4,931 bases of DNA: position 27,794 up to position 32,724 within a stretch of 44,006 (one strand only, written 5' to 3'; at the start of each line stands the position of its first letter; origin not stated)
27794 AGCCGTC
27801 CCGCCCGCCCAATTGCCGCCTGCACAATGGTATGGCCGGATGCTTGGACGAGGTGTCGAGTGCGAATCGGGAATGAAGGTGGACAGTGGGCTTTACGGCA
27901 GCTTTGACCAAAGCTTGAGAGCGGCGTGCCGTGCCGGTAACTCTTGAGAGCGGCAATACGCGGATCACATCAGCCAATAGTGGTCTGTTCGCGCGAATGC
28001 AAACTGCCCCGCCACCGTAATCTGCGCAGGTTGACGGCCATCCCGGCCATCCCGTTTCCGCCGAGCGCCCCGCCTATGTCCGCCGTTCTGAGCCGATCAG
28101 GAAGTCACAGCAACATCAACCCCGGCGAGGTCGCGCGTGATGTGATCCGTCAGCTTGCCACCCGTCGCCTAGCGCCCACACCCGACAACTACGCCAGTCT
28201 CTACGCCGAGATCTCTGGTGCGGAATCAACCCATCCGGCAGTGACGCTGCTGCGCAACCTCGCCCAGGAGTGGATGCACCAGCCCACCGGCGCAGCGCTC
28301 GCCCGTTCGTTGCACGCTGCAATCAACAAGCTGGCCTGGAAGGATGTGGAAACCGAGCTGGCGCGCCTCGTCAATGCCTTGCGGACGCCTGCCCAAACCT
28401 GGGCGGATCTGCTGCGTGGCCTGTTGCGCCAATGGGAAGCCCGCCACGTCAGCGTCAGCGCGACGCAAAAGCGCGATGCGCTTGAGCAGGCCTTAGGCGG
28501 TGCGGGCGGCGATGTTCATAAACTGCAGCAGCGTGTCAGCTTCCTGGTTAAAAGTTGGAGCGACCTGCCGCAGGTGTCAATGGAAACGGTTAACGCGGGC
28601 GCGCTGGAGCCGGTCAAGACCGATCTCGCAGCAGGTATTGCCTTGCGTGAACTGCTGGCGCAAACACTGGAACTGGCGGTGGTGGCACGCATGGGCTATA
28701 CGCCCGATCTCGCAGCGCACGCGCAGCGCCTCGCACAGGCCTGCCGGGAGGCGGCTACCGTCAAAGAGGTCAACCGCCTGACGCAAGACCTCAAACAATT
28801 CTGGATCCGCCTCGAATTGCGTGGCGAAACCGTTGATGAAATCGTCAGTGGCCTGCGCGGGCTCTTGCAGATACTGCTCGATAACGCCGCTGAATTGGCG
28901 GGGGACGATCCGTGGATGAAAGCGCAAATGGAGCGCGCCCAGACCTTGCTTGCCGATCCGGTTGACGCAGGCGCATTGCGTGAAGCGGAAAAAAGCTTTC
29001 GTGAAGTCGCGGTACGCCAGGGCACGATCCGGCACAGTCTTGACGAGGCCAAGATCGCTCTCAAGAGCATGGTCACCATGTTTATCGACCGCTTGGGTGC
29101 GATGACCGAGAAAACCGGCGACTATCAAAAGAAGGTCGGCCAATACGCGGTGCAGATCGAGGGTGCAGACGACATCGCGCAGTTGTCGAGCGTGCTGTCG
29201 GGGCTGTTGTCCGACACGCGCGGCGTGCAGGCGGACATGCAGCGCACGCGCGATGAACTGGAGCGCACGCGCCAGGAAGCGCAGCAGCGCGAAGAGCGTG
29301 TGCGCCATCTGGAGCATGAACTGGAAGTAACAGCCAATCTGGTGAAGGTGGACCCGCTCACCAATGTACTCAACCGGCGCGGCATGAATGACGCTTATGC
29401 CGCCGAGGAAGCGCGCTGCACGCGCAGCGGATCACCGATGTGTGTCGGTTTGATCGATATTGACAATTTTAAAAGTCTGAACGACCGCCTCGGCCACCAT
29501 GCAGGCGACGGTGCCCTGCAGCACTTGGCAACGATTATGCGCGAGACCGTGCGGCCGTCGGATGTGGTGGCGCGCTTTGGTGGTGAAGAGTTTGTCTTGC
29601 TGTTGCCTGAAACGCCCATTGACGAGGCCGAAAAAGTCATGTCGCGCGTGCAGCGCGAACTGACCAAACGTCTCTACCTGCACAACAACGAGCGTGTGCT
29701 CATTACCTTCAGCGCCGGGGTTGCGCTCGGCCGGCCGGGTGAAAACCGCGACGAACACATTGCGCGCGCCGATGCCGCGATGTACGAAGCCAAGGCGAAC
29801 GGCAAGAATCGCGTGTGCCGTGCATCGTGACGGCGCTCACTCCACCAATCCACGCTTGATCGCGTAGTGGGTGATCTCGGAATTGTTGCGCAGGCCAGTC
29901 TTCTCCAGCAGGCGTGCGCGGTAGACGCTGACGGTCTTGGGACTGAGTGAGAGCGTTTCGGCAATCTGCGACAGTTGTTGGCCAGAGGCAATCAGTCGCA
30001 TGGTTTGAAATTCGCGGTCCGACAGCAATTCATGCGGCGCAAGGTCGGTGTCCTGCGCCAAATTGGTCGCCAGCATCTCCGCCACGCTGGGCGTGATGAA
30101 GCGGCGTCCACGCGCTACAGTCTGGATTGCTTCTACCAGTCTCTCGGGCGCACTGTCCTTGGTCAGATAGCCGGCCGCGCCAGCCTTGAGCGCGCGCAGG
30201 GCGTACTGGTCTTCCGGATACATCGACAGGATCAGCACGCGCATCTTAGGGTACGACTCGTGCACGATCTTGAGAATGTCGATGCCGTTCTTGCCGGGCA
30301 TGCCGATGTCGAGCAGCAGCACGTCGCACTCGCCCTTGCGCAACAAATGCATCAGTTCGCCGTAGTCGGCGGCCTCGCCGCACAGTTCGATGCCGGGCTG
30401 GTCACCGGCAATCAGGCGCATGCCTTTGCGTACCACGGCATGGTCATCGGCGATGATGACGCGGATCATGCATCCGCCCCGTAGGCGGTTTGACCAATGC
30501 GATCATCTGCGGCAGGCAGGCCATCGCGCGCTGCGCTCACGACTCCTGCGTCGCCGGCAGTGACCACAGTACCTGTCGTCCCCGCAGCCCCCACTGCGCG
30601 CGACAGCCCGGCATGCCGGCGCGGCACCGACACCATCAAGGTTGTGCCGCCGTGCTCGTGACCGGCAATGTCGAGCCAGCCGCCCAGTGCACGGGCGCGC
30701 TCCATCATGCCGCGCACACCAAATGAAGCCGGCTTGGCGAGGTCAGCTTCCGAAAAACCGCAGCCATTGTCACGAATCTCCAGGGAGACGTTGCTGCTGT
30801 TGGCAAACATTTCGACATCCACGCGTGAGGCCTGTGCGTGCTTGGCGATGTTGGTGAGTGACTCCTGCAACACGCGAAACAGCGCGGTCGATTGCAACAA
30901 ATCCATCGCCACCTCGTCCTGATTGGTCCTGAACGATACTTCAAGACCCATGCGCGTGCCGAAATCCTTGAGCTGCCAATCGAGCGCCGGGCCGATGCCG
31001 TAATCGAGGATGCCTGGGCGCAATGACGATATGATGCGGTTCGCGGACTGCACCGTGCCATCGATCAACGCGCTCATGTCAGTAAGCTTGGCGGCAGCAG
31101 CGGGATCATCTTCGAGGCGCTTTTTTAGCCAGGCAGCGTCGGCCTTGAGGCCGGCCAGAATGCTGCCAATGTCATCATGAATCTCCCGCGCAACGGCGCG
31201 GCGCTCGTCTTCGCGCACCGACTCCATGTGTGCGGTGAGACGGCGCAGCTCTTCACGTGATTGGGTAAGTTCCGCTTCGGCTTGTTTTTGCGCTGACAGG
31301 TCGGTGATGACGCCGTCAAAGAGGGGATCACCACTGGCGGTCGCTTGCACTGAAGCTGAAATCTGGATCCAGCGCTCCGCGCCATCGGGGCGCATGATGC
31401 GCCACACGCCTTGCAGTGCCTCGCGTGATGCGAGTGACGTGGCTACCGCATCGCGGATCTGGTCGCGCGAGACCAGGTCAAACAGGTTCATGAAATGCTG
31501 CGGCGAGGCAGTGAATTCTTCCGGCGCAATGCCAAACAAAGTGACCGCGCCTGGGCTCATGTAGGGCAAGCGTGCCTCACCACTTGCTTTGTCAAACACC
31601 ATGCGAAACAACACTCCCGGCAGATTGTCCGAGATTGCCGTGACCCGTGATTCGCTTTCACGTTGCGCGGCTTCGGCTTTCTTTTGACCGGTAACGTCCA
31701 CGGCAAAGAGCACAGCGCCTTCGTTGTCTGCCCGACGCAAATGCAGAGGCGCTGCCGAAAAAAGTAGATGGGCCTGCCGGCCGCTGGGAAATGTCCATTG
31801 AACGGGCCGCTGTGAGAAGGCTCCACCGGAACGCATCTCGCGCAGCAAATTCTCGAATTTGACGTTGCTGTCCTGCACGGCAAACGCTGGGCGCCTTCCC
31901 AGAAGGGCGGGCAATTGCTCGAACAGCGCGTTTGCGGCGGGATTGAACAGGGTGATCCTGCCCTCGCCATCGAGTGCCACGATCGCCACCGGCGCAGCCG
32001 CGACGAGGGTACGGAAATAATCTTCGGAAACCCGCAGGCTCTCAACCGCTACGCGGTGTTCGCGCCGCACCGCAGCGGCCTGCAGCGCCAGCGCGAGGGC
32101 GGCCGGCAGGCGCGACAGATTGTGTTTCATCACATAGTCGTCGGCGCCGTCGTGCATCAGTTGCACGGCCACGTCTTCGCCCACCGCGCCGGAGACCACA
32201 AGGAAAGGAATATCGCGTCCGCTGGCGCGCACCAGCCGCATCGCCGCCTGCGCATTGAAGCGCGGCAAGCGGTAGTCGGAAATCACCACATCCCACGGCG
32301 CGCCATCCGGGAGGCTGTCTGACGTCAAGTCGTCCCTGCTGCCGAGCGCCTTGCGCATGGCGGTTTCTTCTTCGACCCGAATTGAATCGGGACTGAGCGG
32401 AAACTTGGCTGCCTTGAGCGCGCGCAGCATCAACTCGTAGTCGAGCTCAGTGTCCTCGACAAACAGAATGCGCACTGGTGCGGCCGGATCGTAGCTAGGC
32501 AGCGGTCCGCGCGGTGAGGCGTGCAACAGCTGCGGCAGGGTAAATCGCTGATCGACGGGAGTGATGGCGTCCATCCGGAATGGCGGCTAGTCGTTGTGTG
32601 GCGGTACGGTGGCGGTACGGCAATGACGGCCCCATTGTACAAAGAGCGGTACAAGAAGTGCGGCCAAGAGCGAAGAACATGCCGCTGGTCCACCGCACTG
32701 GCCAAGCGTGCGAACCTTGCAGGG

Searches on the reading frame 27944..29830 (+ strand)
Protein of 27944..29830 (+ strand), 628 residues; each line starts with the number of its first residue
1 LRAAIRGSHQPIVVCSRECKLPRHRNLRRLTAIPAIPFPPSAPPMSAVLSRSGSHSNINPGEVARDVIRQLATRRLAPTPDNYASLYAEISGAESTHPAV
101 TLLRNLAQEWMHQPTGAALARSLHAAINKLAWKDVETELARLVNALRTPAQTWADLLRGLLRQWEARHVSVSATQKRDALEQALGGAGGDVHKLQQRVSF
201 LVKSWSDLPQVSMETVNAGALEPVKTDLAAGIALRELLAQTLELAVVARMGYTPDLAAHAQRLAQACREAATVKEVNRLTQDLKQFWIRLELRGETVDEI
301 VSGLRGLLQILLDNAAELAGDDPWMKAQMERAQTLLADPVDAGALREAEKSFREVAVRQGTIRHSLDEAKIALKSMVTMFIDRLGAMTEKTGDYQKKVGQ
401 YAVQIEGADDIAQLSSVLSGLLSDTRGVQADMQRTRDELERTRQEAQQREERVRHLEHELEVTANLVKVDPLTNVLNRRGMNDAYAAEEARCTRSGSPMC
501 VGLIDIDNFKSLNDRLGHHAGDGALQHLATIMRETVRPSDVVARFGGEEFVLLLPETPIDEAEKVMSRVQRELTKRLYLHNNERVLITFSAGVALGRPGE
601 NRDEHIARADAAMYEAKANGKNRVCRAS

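Call 3: search_protein_families(library=pfam, proteins=[window:27944-29830:+], max_evalue=0.01)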
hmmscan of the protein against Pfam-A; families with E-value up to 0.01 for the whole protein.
window:27944-29830:+ (628 aa): 2 families
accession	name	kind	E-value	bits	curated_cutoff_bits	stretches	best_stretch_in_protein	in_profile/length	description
PF00990.26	GGDEF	-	8e-43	146.4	23.8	1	468-623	2-161/161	Diguanylate cyclase, GGDEF domain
PF22335.1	Cas10-Cmr2_palm2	-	0.0055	17.3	27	0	545-625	57-133/133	Cas10/Cmr2, second palm domain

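Call 5: search_protein_families(library=ncbifam, proteins=[window:27944-29830:+], max_evalue=0.001)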
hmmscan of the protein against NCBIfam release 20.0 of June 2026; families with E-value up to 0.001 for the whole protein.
window:27944-29830:+ (628 aa): 21 families
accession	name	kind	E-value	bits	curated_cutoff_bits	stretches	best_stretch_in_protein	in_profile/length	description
NF038266.1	diguan_SiaD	equivalog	7e-50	169.7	290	1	409-624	38-252/252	biofilm regulation diguanylate cyclase SiaD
NF007380.0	PRK09894.1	equivalog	7.4e-46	156.8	256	1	435-626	99-286/296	diguanylate cyclase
TIGR00254.1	GGDEF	domain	4.4e-45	153.4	37.4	1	468-625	6-165/168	diguanylate cyclase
NF007135.0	PRK09581.1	equivalog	4.5e-42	144.4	474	1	443-626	267-454/457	PleD family two-component system response regulator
NF047654.1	DiguCycDgcRLepto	equivalog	7.9e-38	130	500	1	452-625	121-294/295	diguanylate cyclase DgcR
NF007423.1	PRK09966.1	equivalog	1.9e-35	122.5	325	1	451-617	223-390/390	diguanylate cyclase DgcN/YfiN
NF041606.1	dguan_cyc_DgcA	equivalog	8e-33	113.8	370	1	493-625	204-337/340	diguanylate cyclase DgcA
NF011955.1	PRK15426.1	equivalog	1e-30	106.4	408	1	469-626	400-560/564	cellulose biosynthesis regulator diguanylate cyclase DgcQ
NF007298.0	PRK09776.1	equivalog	1.3e-29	102.8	1135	1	469-624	686-842/1111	diguanylate cyclase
NF051473.1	DigCycDgcsShew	equivalog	2.1e-29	102.8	400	1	467-623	135-287/291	diguanylate cyclase DgcS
NF007599.0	PRK10245.1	equivalog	2.7e-29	101.8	402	1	466-624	209-367/371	diguanylate cyclase AdrA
NF040885.1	diguan_DgcJ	equivalog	9.1e-26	90.7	500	1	455-622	330-491/493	diguanylate cyclase DgcJ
NF007474.0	PRK10060.1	equivalog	6.5e-22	77.5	782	1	465-625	235-393/663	cyclic di-GMP phosphodiesterase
NF045675.1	PhdiestaseDibA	equivalog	1.2e-21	76.8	980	1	454-622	193-359/623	phosphodiesterase DibA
NF050064.1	BlResRespRegCbrR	equivalog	3.9e-21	75.5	600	1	448-624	235-411/415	bile resistance response regulator CbrR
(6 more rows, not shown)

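Call 65: search_protein_families(library=pfam, proteins=[window:28073-29830:+], max_evalue=0.001)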
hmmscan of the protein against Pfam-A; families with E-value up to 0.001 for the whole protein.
window:28073-29830:+ (585 aa): 1 family
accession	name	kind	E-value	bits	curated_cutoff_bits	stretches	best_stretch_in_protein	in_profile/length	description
PF00990.26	GGDEF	-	7.2e-43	146.6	23.8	1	425-580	2-161/161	Diguanylate cyclase, GGDEF domain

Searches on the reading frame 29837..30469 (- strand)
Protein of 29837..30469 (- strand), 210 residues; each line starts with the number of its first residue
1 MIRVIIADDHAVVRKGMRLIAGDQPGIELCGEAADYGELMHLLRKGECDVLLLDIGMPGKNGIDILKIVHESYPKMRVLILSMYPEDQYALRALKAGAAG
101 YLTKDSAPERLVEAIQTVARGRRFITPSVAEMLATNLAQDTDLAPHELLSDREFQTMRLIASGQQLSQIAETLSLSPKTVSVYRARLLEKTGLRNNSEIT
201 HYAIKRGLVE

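Call 3: search_protein_families(library=pfam, proteins=[window:29837-30469:-], max_evalue=0.01)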
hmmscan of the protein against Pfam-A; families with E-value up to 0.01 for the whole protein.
window:29837-30469:- (210 aa): 3 families
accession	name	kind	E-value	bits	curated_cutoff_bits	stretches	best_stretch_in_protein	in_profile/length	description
PF00072.30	Response_reg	-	4.3e-26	91.7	30.2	1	4-116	1-111/111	Response regulator receiver domain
PF00196.25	GerE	-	3e-15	56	23.5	1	148-203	2-57/57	Bacterial regulatory proteins, luxR family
PF13384.12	HTH_23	-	0.0055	16.9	24.6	0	154-192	8-45/50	Homeodomain-like domain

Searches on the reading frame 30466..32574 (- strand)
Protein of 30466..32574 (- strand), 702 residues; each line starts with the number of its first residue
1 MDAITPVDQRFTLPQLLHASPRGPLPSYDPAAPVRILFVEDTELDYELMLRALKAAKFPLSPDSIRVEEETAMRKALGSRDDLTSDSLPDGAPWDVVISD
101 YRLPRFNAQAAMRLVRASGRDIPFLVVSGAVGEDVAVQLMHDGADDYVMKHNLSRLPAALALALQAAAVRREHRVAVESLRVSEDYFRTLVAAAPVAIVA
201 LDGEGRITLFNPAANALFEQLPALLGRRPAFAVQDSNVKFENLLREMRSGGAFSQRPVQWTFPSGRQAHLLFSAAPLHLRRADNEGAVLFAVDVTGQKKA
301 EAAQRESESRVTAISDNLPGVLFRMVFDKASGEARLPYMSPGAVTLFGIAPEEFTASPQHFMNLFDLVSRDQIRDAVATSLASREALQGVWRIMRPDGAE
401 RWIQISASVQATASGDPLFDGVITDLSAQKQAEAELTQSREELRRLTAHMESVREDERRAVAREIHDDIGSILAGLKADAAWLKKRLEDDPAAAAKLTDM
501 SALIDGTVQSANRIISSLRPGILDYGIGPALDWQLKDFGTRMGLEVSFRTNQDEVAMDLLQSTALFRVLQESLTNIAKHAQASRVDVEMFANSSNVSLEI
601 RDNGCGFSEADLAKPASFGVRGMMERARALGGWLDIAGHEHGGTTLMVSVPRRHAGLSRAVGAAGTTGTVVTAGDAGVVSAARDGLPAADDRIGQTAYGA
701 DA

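Call 3: search_protein_families(library=pfam, proteins=[window:30466-32574:-], max_evalue=0.01)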
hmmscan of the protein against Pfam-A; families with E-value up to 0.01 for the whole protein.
window:30466-32574:- (702 aa): 9 families
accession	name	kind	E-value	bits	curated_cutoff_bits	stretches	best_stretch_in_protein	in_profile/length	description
PF08448.16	PAS_4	-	4.2e-16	59.6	23.1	2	193-298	3-109/110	PAS fold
PF13426.13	PAS_9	-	3e-12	47.1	27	1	196-295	2-102/103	PAS domain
PF08447.18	PAS_3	-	4.2e-11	43.4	25.6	1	338-418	3-83/89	PAS fold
PF02518.31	HATPase_c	-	1.3e-10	42.1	26.4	1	563-653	4-110/111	Histidine kinase-, DNA gyrase B-, and HSP90-like ATPase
PF07730.19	HisKA_3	-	2.8e-10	41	24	1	457-521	1-66/68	Histidine kinase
PF00989.32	PAS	-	1.4e-08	35.1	22.6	1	187-279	3-98/113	PAS fold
PF13188.13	PAS_8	-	1.8e-06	28.1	21.8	1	186-226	2-44/65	PAS domain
PF00072.30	Response_reg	-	2.9e-06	27.9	30.2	1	94-158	43-108/111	Response regulator receiver domain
PF13596.12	PAS_10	-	0.00029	21.9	22.1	1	190-295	4-106/106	PAS domain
